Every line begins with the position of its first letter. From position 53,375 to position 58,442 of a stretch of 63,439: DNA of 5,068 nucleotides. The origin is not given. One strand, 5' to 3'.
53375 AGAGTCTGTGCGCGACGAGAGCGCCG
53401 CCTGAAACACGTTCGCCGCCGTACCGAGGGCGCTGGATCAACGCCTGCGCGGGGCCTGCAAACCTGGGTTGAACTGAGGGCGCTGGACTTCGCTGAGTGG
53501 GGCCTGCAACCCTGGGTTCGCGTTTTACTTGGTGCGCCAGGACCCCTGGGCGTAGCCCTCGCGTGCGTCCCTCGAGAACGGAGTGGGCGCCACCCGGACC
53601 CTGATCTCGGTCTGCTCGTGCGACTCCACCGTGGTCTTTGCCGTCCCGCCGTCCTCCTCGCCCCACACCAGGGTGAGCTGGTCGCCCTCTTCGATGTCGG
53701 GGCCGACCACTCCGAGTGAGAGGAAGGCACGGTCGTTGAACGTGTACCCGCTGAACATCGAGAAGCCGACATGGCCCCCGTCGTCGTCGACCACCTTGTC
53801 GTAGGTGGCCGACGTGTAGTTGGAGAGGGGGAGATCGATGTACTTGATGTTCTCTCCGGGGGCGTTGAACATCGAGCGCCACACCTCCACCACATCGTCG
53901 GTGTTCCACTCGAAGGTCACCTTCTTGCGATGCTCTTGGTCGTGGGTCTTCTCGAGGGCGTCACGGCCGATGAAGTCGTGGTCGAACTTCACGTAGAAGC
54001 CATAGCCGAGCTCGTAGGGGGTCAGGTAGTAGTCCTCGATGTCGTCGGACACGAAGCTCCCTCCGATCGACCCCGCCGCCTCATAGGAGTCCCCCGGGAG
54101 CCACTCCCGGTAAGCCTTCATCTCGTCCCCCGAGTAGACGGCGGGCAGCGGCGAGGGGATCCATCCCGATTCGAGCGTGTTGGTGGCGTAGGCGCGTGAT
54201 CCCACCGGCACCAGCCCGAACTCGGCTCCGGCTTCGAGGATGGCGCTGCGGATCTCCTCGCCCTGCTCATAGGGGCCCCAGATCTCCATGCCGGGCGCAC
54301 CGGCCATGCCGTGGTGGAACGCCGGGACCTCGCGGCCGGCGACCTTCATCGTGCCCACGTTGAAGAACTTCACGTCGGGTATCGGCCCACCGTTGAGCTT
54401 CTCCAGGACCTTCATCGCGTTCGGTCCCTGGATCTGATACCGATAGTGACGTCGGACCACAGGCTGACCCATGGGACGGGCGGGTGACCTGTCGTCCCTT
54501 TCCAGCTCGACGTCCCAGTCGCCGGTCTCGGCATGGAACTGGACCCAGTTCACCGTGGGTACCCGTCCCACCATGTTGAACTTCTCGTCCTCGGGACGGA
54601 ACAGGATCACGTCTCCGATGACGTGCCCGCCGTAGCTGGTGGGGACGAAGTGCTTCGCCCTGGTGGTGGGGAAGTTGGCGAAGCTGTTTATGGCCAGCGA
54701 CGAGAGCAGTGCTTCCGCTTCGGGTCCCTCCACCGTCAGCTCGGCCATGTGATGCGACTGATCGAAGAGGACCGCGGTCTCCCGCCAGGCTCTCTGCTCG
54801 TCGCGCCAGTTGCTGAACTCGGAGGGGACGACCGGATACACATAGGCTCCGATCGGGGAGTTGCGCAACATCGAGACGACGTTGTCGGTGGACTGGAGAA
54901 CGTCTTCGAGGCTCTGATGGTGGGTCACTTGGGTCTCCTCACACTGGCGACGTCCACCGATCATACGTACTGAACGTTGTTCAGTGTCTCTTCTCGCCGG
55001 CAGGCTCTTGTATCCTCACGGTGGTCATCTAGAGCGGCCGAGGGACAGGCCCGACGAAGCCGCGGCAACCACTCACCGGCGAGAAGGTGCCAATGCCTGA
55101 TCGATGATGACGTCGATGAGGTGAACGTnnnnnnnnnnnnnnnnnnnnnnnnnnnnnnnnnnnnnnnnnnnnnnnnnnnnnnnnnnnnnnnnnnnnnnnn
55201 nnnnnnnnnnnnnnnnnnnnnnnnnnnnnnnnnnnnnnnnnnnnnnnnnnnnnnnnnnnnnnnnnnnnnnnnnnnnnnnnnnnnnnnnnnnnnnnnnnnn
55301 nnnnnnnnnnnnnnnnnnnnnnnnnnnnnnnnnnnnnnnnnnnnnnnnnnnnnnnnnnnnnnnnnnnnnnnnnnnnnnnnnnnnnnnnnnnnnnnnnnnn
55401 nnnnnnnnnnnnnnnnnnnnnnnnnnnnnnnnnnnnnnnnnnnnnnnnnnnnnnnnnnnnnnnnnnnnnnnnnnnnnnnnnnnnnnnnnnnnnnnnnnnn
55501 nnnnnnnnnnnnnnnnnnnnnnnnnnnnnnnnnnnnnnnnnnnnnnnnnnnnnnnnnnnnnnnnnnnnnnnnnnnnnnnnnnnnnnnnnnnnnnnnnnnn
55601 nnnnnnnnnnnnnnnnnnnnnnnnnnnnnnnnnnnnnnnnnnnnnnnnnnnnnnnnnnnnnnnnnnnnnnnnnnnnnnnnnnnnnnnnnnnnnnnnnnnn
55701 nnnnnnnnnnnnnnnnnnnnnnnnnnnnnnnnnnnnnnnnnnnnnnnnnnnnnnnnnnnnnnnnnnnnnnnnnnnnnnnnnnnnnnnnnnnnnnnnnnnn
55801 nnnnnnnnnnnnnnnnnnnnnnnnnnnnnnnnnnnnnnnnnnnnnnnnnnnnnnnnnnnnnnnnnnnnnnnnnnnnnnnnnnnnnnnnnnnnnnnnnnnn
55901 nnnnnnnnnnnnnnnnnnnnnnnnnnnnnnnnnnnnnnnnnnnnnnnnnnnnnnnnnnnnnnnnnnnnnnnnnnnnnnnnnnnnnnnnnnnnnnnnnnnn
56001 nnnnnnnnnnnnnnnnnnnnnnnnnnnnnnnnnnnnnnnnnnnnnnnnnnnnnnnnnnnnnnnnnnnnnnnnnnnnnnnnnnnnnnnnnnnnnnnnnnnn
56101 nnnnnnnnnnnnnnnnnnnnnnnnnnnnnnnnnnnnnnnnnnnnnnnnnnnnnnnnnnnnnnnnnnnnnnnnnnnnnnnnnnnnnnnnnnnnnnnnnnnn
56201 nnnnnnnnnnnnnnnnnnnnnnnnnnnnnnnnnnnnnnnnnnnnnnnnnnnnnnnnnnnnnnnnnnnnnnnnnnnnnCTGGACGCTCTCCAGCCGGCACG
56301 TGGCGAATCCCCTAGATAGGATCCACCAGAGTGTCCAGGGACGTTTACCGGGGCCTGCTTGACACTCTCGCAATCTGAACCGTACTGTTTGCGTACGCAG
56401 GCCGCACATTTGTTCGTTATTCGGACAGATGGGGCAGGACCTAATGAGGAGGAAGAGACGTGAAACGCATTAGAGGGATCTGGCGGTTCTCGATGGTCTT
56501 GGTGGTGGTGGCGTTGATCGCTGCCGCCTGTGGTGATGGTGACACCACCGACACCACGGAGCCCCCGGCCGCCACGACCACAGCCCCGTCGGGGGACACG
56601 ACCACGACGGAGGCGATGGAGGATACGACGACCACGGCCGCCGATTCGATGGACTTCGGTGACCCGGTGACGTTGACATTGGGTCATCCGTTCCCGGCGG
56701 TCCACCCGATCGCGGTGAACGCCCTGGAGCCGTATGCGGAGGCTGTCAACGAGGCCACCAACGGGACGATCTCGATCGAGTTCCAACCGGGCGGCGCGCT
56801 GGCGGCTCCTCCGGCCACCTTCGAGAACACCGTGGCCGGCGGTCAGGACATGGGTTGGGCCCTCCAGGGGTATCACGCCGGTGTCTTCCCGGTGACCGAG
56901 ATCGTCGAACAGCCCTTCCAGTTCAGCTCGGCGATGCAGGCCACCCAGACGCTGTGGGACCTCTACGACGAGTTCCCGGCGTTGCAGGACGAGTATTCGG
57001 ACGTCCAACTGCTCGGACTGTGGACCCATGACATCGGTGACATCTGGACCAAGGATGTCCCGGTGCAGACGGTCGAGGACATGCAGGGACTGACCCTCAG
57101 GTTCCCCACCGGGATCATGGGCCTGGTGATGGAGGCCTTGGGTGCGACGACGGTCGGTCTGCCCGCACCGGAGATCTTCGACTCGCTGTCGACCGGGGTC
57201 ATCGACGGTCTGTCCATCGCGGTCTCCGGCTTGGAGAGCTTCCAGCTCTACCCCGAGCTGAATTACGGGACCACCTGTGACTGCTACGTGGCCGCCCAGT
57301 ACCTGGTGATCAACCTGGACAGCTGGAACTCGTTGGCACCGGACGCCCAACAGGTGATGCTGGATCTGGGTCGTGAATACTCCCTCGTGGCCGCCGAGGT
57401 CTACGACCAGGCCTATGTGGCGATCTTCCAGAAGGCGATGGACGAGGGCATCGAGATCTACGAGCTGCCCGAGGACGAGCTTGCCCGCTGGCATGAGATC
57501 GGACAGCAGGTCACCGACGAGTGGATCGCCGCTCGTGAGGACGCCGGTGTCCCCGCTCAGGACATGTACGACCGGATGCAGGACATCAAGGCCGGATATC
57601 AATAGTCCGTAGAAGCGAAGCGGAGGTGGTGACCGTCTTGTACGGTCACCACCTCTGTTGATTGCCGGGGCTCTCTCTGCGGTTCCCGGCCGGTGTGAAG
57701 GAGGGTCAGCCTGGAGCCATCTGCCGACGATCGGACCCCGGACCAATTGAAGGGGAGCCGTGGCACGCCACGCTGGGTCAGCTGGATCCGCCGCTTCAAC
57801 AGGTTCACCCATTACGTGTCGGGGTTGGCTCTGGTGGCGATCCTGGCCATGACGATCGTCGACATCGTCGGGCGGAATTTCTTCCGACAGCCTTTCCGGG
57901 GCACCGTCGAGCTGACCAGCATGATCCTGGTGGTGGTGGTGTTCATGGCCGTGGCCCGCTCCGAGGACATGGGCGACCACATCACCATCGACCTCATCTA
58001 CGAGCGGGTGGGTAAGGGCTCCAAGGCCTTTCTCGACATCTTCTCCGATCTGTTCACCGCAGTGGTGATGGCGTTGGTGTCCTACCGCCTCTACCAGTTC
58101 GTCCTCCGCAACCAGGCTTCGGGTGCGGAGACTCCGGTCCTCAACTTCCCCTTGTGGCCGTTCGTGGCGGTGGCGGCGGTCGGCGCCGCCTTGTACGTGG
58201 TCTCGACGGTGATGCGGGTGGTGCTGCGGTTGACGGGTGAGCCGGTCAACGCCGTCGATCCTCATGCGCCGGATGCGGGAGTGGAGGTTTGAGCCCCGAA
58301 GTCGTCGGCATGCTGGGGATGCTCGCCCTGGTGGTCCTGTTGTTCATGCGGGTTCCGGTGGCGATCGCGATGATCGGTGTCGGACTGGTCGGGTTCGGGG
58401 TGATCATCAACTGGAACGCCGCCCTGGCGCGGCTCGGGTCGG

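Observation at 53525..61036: Possible SAM-gated methyl-harvesting locus: two LigM/DesA-like THF demethylases flanking a riboswitch-controlled gene and a TRAP transporter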

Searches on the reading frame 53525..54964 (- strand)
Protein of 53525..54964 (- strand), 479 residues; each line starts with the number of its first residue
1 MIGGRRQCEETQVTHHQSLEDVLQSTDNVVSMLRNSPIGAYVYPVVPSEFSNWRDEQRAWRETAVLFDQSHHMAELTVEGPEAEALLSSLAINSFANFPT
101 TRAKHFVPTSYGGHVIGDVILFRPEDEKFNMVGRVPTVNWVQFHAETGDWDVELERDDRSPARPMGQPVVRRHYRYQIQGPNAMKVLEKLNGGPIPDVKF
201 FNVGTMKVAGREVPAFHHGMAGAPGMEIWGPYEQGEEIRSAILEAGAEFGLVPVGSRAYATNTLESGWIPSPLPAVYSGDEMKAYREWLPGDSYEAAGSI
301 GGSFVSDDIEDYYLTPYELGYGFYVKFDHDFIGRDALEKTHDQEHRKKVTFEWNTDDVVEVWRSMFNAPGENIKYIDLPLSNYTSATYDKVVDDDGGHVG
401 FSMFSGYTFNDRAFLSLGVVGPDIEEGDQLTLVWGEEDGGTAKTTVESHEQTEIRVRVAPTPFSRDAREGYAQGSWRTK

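Call 3: search_protein_families(library=pfam, proteins=[window:53525-54964:-])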
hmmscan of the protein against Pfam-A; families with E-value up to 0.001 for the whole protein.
window:53525-54964:- (479 aa): 1 family
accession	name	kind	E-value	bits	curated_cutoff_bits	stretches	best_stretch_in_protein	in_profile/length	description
PF01571.26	GCV_T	-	1.1e-40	140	25.6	1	46-269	20-235/255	Aminomethyltransferase folate-binding domain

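Call 4: search_protein_families(library=ncbifam, proteins=[window:53525-54964:-])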
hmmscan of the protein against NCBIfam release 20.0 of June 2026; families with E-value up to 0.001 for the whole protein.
window:53525-54964:- (479 aa): 8 families
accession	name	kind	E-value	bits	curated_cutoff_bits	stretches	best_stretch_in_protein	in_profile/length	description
NF047885.1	VanMgalDeMLigM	equivalog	2.6e-216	719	580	1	19-478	1-459/461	vanillate/3-O-methylgallate O-demethylase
NF047633.1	SyrngDmethDesA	equivalog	3.3e-198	658.7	800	1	18-473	1-453/453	syringate O-demethylase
NF001567.0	PRK00389.1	subfamily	1.3e-24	86.9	300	1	46-267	27-233/359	glycine cleavage system aminomethyltransferase GcvT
TIGR00528.1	gcvT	equivalog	1.1e-18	67.4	235.85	1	46-267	25-233/362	glycine cleavage system aminomethyltransferase GcvT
NF053776.1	TmaoDeMthMsil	equivalog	5.9e-17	61.4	1100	1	55-269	420-630/763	trimethylamine N-oxide demethylase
TIGR01372.1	soxA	subfamily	7.9e-13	47.1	1164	1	54-269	647-858/996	sarcosine oxidase subunit alpha family protein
NF009133.0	PRK12486.1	equivalog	8.6e-10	38.1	410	1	45-252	36-230/369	dimethylsulfoniopropionate demethylase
NF010093.0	PRK13579.1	equivalog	1.8e-09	36.9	459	1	59-246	47-219/371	glycine cleavage system aminomethyltransferase GcvT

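Call 49: search_solved_structures(query=window:53525-54928:-, max_evalue=1e-10)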
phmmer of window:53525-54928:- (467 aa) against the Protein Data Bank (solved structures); distinct sequences matched with E-value up to 1e-10: 4.
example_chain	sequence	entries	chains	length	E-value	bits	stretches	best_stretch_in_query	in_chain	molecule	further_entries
5x1i_A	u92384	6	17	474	1.5e-182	610.8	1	5-465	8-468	Vanillate/3-O-methylgallate O-demethylase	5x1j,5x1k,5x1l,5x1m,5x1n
5tl4_A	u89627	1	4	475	1.5e-182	610.8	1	5-465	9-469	Vanillate/3-O-methylgallate O-demethylase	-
1woo_A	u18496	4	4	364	1.9e-16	63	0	35-234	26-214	Aminomethyltransferase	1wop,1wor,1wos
1yx2_A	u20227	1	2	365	1.7e-13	53.3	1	34-253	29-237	Aminomethyltransferase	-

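Call 94: find_related_loci(query=window:53525-54928:-, collection=genome_contigs, flank=6000)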
Query window:53525-54928:- (467 aa) in genome_contigs; peptide patterns used: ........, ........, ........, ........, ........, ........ (x = any residue, [..] = any of these).
599 stretches matched a pattern (row limit reached: there are more); 582 encode a relative of the query (tblastn E <= 1e-3); the best 80 are kept; 80 distinct loci.
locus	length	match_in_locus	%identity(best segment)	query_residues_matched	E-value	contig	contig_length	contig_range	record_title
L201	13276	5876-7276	96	1-467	0e+0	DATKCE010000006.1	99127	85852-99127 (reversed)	MAG TPA_asm: Acidimicrobiia bacterium isolate SMAG_U14438 k141_1863376, whole genome shotgun sequence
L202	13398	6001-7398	92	1-467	0e+0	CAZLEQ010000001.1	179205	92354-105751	MAG TPA_asm: uncultured Acidimicrobiaceae bacterium isolate SRP217488_co1_183 genome assembly, contig: NODE_6_length_179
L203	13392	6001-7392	90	4-467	0e+0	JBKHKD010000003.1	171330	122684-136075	MAG: Actinomycetota bacterium isolate D5M12_6 NODE_14_length_171330_cov_30.853890, whole genome shotgun sequence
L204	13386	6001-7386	86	5-467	0e+0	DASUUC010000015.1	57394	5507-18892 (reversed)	MAG TPA_asm: Acidimicrobiia bacterium isolate SMAG_U1779 k141_1305243, whole genome shotgun sequence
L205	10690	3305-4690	80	5-467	0e+0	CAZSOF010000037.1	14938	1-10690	MAG TPA_asm: uncultured Acidimicrobiaceae bacterium isolate SRP321284_co1_142 genome assembly, contig: NODE_4903_length_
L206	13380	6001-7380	79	5-466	0e+0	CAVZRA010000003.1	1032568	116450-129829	MAG: uncultured bacterium isolate MFD05684.bin.2.41 genome assembly, contig: contig_16125, whole genome shotgun sequence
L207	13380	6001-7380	78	5-466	0e+0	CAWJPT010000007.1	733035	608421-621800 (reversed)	MAG: uncultured bacterium isolate MFD02923.bin.2.92 genome assembly, contig: contig_25222, whole genome shotgun sequence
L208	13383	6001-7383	78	4-466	0e+0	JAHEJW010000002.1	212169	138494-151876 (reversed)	MAG: bacterium isolate Ww567 NODE_18_length_212169_cov_15.815122, whole genome shotgun sequence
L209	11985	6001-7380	78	5-466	0e+0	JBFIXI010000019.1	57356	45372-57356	MAG: Acidimicrobiia bacterium isolate Mix_sand14.2021.12.D.36 k141_1832462_length_57356_cov_16.4893, whole genome shotgu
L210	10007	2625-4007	78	4-466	0e+0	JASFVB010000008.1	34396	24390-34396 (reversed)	MAG: Acidimicrobiia bacterium isolate D1105M12metaG_Bin_69 D1105M12metaG_FD_scaffold_38_c1, whole genome shotgun sequenc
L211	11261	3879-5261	77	4-466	0e+0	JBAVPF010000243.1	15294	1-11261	MAG: Acidimicrobiia bacterium isolate MFD02586_ilm_asm_bin11 k127_278822, whole genome shotgun sequence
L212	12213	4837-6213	77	6-467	0e+0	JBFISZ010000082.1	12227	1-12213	MAG: Acidimicrobiia bacterium isolate Mix_sand13.2021.11.D.85 k141_488604_length_12227_cov_10.9466, whole genome shotgun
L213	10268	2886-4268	76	5-467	0e+0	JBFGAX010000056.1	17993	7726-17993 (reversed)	MAG: Acidimicrobiia bacterium isolate Mix_sand01.2020.11.Z.2 k141_270440_length_17993_cov_22.3449, whole genome shotgun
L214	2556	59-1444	76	4-467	0e+0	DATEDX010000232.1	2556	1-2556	MAG TPA_asm: Acidimicrobiia bacterium isolate SMAG_U8718 k141_321131, whole genome shotgun sequence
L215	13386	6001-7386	76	4-467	0e+0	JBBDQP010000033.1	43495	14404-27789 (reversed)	MAG: Acidimicrobiia bacterium isolate LejiaC_65_80 Lejia_C_2041_length_43495_cov_45, whole genome shotgun sequence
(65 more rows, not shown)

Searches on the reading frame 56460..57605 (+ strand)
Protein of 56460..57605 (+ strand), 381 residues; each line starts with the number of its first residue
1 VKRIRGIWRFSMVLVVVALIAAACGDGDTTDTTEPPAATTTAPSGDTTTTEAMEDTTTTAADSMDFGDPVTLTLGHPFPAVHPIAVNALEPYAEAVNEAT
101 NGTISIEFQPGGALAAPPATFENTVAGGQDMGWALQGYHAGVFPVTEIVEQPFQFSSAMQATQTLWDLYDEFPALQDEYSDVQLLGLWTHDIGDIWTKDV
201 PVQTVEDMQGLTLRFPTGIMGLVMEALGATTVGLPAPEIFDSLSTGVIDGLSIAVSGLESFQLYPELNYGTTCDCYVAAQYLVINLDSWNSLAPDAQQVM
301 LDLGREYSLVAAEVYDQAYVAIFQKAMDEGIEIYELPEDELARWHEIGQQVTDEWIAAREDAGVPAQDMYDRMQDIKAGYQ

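Call 3: search_protein_families(library=pfam, proteins=[window:56460-57605:+])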
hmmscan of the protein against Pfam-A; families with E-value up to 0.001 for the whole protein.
window:56460-57605:+ (381 aa): 2 families
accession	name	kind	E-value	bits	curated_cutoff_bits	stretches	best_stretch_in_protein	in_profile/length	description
PF03480.18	DctP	-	1.3e-41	143.3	23.4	1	81-355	8-283/286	Bacterial extracellular solute-binding protein, family 7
PF21827.1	New_glue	-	1.4e-05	25.2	31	1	10-63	7-65/94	New glue protein family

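Call 4: search_protein_families(library=ncbifam, proteins=[window:56460-57605:+])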
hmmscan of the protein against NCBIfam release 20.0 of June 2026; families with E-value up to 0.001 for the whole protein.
window:56460-57605:+ (381 aa): 2 families
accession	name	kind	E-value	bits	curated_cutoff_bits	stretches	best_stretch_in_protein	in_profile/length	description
NF037995.1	TRAP_S1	subfamily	4.3e-32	111.5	50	1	79-344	7-271/271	TRAP transporter substrate-binding protein DctP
TIGR00787.1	dctP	subfamily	1.3e-22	80.4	175.05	1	86-313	12-240/257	DctP family TRAP transporter solute-binding subunit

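Call 48: search_solved_structures(query=window:56460-57602:+, max_evalue=1e-10)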
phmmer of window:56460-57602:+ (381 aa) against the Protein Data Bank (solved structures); distinct sequences matched with E-value up to 1e-10: 33.
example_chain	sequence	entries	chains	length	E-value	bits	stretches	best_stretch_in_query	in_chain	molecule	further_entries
7nrr_AAA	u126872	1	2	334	3.4e-39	138.4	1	70-372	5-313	TRAP dicarboxylate transporter-DctP subunit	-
7nsw_AAA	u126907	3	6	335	3.5e-39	138.4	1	70-372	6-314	TRAP dicarboxylate transporter-DctP subunit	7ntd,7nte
7nr2_AAA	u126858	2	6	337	5.7e-39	137.7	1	70-377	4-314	TRAP dicarboxylate transporter, DctP subunit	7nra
4pgn_A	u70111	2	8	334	9.7e-38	133.6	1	68-380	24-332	Extracellular solute-binding protein, family 7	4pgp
4nap_A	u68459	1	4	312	1.5e-37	133.1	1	69-380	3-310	Extracellular solute-binding protein, family 7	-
4p56_A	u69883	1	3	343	5.8e-35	124.5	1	67-363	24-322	Putative extracellular solute-binding protein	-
5i5p_A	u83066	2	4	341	2e-34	122.7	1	75-376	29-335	TRAP TRANSPORTER SOLUTE BINDING PROTEIN | TRAP solute Binding Protein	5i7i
4n6d_A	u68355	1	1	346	2.5e-34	122.4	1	78-366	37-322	TRAP dicarboxylate transporter-DctP subunit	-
5iga_A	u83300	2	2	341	8.2e-34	120.7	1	75-376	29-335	TRAP TRANSPORTER SOLUTE BINDING PROTEIN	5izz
5im2_A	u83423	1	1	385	1.8e-28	103.2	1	76-361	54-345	Twin-arginine translocation pathway signal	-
7nqg_AAA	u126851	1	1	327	8.2e-20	74.6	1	77-371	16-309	TrapT family, dctP subunit, C4-dicarboxylate periplasmic binding protein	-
4p47_A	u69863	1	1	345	5.7e-19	71.9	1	82-357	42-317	TRAP dicarboxylate transporter, DctP subunit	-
4pf8_A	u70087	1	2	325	1e-18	71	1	87-359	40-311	TRAP-T family transporter, DctP (Periplasmic binding) subunit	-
4x8r_A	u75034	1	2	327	1.6e-18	70.4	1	70-334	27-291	TRAP dicarboxylate transporter, DctP subunit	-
4p1l_A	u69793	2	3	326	1.3e-17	67.4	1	87-357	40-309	TRAP dicarboxylate transporter, DctP subunit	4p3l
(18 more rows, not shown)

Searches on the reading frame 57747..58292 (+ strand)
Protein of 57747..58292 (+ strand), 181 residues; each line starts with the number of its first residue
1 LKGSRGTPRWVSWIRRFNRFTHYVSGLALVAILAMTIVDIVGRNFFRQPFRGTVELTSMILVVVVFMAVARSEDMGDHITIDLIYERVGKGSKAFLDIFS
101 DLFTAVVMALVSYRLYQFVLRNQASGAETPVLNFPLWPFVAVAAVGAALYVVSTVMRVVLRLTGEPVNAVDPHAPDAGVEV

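Call 3: search_protein_families(library=pfam, proteins=[window:57747-58292:+])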
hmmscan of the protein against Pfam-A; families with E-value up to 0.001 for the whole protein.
window:57747-58292:+ (181 aa): 1 family
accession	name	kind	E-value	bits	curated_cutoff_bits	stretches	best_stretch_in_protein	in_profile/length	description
PF04290.18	DctQ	-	1.6e-23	83.5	28.3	1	32-162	1-130/132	Tripartite ATP-independent periplasmic transporters, DctQ component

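Call 4: search_protein_families(library=ncbifam, proteins=[window:57747-58292:+])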
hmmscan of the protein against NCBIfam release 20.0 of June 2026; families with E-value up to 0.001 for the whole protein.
window:57747-58292:+ (181 aa): 0 families
